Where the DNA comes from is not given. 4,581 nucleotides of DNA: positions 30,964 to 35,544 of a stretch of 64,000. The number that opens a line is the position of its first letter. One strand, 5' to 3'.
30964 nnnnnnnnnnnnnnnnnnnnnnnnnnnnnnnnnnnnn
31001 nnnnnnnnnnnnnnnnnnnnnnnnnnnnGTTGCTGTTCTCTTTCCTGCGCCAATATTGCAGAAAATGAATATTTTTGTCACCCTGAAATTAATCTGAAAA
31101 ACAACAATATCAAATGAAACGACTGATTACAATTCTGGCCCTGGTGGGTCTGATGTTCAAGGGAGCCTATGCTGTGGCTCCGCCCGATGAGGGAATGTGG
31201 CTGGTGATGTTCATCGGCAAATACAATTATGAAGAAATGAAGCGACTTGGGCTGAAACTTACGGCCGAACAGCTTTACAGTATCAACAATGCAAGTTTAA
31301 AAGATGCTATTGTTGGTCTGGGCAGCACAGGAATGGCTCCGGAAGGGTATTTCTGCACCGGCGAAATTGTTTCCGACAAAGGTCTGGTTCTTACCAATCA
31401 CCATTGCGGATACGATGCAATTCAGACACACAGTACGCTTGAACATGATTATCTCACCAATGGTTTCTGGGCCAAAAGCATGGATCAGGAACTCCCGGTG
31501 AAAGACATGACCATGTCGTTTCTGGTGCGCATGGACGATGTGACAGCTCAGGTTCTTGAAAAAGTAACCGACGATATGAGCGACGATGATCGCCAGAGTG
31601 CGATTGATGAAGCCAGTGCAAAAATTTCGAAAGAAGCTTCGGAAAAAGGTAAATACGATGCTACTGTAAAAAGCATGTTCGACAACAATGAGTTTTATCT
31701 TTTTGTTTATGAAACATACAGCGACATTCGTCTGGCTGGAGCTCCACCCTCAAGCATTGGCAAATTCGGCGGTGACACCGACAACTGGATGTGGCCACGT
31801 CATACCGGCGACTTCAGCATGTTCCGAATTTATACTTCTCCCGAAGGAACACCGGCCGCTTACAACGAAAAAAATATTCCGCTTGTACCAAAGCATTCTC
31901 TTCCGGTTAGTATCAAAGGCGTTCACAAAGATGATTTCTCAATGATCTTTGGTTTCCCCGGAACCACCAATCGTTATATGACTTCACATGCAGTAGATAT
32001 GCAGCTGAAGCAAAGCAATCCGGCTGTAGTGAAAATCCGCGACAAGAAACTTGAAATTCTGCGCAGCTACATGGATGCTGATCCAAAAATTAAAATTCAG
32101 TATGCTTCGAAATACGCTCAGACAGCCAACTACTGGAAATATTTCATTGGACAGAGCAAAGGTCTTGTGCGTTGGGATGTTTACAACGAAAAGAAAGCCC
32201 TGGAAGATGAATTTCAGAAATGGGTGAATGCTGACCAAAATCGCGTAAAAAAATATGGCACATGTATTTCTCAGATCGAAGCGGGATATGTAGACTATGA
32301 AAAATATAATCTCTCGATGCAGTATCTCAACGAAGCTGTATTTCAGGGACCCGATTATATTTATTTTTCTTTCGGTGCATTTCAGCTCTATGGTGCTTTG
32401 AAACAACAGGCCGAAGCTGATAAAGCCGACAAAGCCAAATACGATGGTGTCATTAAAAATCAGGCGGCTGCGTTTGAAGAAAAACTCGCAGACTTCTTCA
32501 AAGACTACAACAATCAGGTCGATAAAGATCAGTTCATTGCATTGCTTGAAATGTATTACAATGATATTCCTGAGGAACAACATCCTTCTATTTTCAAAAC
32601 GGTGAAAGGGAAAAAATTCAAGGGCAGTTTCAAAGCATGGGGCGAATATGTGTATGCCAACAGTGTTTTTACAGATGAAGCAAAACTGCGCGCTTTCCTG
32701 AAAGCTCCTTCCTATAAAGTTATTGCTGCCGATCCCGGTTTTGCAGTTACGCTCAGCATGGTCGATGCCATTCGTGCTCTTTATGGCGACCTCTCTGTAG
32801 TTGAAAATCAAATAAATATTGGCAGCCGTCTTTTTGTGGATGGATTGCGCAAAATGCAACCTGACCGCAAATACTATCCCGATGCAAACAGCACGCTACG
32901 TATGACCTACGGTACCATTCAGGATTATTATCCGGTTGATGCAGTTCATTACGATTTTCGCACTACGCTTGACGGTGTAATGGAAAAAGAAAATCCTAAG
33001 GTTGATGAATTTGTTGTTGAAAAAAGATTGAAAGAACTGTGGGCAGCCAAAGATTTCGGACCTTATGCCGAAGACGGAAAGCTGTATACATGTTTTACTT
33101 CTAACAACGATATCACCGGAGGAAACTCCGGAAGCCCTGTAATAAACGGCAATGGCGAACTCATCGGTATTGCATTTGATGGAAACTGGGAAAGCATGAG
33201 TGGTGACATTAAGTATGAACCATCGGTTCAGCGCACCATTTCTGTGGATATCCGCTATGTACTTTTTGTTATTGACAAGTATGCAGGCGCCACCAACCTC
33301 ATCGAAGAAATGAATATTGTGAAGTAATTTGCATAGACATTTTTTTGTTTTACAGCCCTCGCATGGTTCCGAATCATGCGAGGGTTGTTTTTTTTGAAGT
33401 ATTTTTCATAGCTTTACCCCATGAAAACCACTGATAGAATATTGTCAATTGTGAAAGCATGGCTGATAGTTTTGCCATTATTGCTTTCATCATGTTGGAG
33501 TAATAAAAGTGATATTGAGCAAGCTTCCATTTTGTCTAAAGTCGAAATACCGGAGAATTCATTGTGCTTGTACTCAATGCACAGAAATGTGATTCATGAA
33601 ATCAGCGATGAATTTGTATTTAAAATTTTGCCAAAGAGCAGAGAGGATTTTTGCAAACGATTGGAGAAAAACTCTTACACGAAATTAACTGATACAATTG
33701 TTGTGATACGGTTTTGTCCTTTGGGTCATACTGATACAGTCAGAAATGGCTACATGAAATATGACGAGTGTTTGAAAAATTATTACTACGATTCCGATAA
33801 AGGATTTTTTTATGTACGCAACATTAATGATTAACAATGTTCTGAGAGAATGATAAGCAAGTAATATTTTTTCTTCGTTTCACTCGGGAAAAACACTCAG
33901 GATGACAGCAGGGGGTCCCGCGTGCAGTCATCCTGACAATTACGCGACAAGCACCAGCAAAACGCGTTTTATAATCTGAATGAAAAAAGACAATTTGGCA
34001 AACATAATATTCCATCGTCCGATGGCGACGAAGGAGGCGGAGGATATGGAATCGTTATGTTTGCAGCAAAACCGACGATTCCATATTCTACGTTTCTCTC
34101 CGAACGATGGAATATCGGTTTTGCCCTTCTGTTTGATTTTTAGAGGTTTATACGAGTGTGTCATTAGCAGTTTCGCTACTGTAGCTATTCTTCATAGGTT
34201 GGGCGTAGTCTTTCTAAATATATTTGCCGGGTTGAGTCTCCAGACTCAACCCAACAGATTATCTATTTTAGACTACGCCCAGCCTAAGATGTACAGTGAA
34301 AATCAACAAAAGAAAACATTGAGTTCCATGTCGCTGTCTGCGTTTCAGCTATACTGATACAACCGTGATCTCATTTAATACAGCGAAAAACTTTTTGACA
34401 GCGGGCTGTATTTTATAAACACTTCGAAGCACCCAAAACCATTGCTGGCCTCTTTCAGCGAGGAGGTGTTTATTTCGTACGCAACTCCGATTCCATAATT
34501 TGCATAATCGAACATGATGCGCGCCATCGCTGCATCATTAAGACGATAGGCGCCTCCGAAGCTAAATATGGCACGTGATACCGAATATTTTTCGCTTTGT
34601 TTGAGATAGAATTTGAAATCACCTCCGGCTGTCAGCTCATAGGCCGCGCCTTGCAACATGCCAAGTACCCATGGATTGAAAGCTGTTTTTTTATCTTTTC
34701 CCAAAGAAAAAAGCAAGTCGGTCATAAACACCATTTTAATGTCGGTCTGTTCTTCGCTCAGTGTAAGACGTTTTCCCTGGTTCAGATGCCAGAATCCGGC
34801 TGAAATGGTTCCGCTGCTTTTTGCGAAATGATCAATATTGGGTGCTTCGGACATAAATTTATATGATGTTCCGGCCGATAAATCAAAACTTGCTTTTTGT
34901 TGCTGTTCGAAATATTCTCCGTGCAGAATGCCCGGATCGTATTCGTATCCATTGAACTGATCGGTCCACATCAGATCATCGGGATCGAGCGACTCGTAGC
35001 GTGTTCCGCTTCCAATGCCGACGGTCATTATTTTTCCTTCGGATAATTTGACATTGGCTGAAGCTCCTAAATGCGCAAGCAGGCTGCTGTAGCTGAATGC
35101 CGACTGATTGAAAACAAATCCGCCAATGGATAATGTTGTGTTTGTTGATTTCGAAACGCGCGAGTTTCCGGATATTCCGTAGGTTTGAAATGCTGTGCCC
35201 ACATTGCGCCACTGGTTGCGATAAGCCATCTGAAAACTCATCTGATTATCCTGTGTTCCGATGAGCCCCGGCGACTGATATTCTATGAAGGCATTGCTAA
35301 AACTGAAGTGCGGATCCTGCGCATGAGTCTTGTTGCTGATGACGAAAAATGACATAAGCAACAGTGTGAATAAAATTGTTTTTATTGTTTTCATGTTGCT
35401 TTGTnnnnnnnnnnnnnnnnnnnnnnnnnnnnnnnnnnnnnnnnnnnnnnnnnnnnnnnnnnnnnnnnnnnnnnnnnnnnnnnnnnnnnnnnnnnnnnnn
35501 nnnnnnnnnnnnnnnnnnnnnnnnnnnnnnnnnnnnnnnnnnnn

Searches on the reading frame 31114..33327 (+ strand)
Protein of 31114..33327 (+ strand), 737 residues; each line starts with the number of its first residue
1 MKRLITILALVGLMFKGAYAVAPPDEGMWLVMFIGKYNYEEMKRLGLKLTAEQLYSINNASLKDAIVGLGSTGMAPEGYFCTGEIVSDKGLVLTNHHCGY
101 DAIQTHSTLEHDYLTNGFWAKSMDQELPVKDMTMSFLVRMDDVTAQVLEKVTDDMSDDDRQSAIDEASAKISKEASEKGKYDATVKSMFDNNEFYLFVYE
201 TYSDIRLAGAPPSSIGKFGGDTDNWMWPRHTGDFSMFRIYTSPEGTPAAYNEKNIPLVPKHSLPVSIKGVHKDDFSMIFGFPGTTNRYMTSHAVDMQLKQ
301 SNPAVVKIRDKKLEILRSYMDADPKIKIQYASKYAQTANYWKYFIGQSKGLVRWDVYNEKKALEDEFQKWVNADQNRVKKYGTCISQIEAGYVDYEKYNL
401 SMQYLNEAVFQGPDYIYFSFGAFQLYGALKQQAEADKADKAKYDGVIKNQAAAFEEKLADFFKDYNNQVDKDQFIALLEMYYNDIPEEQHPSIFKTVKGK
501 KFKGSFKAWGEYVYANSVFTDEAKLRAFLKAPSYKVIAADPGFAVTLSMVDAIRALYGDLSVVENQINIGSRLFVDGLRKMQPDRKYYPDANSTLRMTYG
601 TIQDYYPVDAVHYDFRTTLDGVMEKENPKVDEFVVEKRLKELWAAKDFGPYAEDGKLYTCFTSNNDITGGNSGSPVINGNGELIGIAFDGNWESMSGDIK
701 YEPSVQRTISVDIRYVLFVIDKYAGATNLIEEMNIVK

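Call 47: find_related_loci(query=window:31114-33327:+, collection=genome_contigs, flank=1000)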
Query window:31114-33327:+ (737 aa) in genome_contigs; peptide patterns used: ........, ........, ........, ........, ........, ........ (x = any residue, [..] = any of these).
600 stretches matched a pattern (row limit reached: there are more); 583 encode a relative of the query (tblastn E <= 1e-3); the best 80 are kept; 80 distinct loci.
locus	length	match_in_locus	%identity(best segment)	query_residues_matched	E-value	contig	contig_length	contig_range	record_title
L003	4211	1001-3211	93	1-737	0e+0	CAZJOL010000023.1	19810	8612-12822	MAG TPA_asm: uncultured Bacteroidaceae bacterium isolate SRP089250_co1_509 genome assembly, contig: NODE_4445_length_198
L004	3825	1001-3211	94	1-737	0e+0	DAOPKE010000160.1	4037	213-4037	MAG TPA_asm: Bacteroidales bacterium isolate AMR_MDS_3259 NODE_24513_length_4037_cov_13.798343, whole genome shotgun seq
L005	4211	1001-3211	82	1-737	0e+0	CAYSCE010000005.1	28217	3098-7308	MAG TPA_asm: uncultured Bacteroidaceae bacterium isolate SRP220891_co4_124 genome assembly, contig: NODE_2742_length_282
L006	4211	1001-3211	79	1-737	0e+0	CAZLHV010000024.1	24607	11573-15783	MAG TPA_asm: uncultured Bacteroidaceae bacterium isolate binchicken_co22_254 genome assembly, contig: NODE_2144_length_2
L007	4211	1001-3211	79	1-737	0e+0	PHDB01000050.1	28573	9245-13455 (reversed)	MAG: Bacteroidetes bacterium HGW-Bacteroidetes-6 08E140C01_scaffold_1162, whole genome shotgun sequence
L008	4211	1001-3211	72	1-737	0e+0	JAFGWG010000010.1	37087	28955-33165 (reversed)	MAG: Bacteroidales bacterium isolate ZodW_Metabat.234 k87_759172, whole genome shotgun sequence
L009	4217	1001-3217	64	1-737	0e+0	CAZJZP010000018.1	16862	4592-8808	MAG TPA_asm: uncultured Prolixibacteraceae bacterium isolate binchicken_co42_425 genome assembly, contig: NODE_4686_leng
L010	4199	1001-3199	61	4-737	0e+0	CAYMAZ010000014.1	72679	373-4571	MAG TPA_asm: uncultured Bacteroidales bacterium isolate SRP192927_co7_123 genome assembly, contig: NODE_436_length_72679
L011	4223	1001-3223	59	1-737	0e+0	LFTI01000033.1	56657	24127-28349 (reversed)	MAG: Rikenellaceae bacterium DTU049 scaffold6357, whole genome shotgun sequence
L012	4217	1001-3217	59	2-737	0e+0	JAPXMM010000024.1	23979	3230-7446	MAG: Bacteroidales bacterium isolate binned_ad_5.57 NODE_2011_length_23979_cov_4.700193, whole genome shotgun sequence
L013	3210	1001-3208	59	1-732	0e+0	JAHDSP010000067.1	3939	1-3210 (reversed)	MAG: Bacteroidales bacterium isolate SV3-B6.1 k141_24262, whole genome shotgun sequence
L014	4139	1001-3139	52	1-736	0e+0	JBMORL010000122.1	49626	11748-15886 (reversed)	MAG: Bacteroidota bacterium isolate Betzabe_MAG179 MAG179_122, whole genome shotgun sequence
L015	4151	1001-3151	50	1-736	0e+0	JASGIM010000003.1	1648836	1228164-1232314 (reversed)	MAG: Flavobacteriales bacterium isolate 5N033 JMF-2111-06-0005.ont.bin.33_2, whole genome shotgun sequence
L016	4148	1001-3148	49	1-737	0e+0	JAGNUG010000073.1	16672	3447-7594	MAG: Flavobacteriales bacterium isolate Go_SlAct_bin_193 Go_SlAct_13922_length_16672_cov_5.450166, whole genome shotgun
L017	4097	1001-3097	49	25-735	0e+0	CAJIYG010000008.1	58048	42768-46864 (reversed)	MAG: uncultured Flavobacteriales bacterium isolate FRAM18_bin220 genome assembly, contig: FRAM18_bin220-8, whole genome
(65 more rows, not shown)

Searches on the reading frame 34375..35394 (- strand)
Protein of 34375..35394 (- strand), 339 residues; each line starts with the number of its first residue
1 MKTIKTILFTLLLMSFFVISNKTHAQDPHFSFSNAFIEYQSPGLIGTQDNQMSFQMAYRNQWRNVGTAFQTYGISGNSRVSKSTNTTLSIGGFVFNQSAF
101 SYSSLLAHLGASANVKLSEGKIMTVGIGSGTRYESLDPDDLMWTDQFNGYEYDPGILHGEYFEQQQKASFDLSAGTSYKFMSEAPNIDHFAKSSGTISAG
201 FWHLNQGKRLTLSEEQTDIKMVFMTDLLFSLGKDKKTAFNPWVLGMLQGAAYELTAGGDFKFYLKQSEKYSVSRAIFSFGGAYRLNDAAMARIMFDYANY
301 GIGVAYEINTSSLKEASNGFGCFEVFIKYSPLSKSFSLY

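Call 29: search_protein_families(library=pfam, proteins=[window:34375-35394:-], max_evalue=0.001)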
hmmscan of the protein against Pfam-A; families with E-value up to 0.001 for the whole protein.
window:34375-35394:- (339 aa): 1 family
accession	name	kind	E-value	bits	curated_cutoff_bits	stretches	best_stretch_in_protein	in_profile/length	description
PF11751.14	PorP_SprF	-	3.5e-22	79.7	22.3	1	25-329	4-273/273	Type IX secretion system membrane protein PorP/SprF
